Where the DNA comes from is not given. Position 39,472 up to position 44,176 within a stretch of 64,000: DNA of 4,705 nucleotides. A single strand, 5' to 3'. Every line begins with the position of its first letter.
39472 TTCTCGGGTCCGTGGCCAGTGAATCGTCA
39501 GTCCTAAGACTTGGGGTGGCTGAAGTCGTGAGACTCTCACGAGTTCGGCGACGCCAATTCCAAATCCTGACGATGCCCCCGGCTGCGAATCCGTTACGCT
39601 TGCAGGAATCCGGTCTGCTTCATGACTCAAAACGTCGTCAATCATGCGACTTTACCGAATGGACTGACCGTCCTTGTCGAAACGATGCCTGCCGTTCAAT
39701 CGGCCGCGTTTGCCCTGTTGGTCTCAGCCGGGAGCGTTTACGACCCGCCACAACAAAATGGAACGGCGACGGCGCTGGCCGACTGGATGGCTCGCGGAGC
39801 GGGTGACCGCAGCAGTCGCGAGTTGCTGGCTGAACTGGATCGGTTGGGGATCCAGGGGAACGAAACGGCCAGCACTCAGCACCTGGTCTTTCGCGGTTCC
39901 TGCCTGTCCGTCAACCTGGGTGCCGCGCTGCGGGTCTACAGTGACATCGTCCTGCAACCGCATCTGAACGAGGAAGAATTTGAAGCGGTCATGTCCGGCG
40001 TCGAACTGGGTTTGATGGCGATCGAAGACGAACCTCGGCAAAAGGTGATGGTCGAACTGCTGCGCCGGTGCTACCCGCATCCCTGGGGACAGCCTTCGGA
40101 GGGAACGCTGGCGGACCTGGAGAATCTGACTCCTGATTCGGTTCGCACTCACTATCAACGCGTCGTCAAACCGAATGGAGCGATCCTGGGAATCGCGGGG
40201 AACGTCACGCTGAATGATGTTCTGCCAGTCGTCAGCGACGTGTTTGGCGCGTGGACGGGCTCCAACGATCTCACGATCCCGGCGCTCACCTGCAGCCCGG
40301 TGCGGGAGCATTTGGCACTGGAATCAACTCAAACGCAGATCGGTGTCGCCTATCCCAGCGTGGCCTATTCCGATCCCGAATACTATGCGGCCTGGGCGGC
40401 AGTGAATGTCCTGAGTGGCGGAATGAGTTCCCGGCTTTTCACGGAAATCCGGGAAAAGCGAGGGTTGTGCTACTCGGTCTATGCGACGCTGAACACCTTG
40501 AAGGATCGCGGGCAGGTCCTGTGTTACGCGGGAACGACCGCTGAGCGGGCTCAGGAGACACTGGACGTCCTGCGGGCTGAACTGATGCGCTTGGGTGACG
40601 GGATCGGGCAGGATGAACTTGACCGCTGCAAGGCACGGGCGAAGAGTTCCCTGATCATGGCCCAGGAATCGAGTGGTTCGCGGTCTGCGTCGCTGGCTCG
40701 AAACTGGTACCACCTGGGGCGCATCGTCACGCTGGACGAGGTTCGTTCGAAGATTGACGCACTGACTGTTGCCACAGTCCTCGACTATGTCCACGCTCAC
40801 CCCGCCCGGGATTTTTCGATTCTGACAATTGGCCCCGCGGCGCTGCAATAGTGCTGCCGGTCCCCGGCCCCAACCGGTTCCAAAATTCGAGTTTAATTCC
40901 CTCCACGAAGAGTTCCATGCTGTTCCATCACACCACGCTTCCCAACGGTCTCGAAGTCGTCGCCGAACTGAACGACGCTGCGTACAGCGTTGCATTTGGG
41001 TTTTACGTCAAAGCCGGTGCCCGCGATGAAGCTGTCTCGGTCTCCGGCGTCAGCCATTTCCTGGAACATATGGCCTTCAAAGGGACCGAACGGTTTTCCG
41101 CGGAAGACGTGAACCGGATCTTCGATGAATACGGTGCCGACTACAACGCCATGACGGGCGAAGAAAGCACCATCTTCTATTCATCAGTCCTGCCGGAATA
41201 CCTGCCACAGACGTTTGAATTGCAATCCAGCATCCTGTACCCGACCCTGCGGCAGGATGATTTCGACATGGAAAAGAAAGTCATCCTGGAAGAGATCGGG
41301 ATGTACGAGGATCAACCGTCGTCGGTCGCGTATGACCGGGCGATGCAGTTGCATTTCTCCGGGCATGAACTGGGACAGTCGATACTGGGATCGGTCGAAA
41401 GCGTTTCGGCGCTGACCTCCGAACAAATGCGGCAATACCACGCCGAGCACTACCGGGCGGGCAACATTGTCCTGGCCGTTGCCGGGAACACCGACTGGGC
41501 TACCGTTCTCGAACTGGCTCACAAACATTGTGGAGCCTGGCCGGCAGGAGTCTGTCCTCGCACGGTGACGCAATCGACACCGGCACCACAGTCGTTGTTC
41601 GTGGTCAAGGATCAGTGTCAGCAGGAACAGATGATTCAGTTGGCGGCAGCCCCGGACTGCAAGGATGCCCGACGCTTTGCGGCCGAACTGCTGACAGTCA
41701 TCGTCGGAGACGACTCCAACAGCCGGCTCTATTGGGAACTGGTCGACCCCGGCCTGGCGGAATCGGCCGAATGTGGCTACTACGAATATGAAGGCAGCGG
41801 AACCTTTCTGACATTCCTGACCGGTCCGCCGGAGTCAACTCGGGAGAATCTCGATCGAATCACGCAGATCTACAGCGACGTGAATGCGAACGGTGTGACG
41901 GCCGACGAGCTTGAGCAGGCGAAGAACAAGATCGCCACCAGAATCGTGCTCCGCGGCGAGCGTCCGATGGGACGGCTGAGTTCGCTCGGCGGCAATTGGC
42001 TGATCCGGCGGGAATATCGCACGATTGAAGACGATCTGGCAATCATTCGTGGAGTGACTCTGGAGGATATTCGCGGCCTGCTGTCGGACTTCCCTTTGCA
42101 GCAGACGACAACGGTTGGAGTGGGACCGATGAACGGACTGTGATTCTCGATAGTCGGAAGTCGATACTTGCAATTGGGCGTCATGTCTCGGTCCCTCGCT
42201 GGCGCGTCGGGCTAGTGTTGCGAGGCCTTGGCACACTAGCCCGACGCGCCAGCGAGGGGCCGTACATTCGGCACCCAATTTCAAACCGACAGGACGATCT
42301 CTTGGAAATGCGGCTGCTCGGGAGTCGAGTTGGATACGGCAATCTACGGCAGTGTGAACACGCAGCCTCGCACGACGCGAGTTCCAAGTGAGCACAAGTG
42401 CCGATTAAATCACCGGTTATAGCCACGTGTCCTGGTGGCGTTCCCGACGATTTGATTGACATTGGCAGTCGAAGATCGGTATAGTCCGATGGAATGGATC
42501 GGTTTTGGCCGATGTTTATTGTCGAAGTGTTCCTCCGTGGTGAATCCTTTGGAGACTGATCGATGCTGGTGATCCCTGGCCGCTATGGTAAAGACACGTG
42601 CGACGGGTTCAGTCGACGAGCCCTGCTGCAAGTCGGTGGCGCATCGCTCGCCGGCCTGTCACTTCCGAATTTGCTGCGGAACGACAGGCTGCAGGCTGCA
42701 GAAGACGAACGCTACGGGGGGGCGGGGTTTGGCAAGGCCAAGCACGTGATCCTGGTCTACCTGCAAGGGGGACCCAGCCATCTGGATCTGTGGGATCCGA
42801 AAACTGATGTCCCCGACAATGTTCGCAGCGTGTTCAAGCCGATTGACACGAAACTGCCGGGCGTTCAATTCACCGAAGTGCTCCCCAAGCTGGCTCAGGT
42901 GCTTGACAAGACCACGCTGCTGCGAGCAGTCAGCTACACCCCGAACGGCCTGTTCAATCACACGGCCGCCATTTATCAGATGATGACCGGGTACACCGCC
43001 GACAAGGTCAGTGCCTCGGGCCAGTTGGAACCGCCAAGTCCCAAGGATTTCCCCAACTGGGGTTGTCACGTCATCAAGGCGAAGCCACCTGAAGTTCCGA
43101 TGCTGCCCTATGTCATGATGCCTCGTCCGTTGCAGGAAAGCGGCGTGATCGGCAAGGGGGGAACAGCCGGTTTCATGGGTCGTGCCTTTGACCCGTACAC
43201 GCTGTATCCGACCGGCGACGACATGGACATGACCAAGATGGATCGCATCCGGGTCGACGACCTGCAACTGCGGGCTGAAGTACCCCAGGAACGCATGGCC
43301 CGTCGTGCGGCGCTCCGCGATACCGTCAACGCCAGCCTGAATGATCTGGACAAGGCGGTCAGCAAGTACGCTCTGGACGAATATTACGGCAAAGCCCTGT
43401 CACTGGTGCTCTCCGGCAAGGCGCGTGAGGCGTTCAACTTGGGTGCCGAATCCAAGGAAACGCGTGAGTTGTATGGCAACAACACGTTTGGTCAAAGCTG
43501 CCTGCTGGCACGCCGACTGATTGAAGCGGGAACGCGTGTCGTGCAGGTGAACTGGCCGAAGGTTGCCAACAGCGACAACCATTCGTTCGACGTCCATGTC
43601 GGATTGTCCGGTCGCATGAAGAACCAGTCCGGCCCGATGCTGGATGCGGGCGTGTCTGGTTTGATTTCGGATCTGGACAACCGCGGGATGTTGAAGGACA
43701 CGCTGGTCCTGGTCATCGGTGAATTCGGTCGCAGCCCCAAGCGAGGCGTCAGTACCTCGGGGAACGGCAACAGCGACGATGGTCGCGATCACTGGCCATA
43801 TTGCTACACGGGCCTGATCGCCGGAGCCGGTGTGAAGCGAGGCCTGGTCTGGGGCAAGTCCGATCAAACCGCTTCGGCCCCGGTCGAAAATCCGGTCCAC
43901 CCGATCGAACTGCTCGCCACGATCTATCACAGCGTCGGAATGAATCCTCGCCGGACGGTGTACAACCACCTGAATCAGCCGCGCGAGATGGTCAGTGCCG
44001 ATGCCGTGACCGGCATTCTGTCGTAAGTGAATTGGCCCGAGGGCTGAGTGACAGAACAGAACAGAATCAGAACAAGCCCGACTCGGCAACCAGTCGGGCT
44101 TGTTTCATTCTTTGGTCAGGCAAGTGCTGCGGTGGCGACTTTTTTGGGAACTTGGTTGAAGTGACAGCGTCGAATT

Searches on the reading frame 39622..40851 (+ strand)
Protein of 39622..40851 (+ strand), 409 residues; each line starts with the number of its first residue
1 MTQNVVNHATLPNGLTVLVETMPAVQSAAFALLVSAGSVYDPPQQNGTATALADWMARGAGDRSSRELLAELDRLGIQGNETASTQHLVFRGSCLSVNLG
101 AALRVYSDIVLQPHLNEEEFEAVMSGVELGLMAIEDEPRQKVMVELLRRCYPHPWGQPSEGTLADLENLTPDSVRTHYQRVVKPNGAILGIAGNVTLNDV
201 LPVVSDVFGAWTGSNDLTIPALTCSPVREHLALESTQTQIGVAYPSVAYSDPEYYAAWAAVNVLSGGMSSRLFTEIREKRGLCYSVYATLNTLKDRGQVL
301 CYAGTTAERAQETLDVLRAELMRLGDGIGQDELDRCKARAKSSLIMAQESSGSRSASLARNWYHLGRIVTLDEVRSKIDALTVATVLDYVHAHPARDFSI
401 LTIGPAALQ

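Call 32: search_protein_families(library=pfam, proteins=[window:39622-40851:+], max_evalue=0.0001)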
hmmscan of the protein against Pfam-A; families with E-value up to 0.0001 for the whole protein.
window:39622-40851:+ (409 aa): 2 families
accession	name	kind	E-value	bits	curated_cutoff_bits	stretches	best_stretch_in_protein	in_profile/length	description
PF05193.26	Peptidase_M16_C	-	8.1e-34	117.5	23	1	168-338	1-179/181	Peptidase M16 inactive domain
PF00675.25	Peptidase_M16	-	3.5e-16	59.9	22.3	1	17-148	2-133/149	Insulinase (Peptidase family M16)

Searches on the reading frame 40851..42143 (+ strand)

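Call 32: search_protein_families(library=pfam, proteins=[window:40851-42143:+], max_evalue=0.0001)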
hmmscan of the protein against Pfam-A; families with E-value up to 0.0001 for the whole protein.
window:40851-42143:+ (430 aa): 2 families
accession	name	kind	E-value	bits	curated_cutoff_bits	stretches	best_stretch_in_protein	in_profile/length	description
PF00675.25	Peptidase_M16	-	5.2e-28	98.3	22.3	1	37-180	3-147/149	Insulinase (Peptidase family M16)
PF05193.26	Peptidase_M16_C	-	1.3e-27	97.3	23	1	188-360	2-180/181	Peptidase M16 inactive domain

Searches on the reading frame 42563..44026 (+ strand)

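Call 32: search_protein_families(library=pfam, proteins=[window:42563-44026:+], max_evalue=0.0001)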
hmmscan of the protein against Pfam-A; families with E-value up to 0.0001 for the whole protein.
window:42563-44026:+ (487 aa): 1 family
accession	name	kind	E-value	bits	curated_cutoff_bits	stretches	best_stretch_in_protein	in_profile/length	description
PF07394.17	DUF1501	-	3.2e-97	326.6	27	1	59-483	1-387/390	Protein of unknown function (DUF1501)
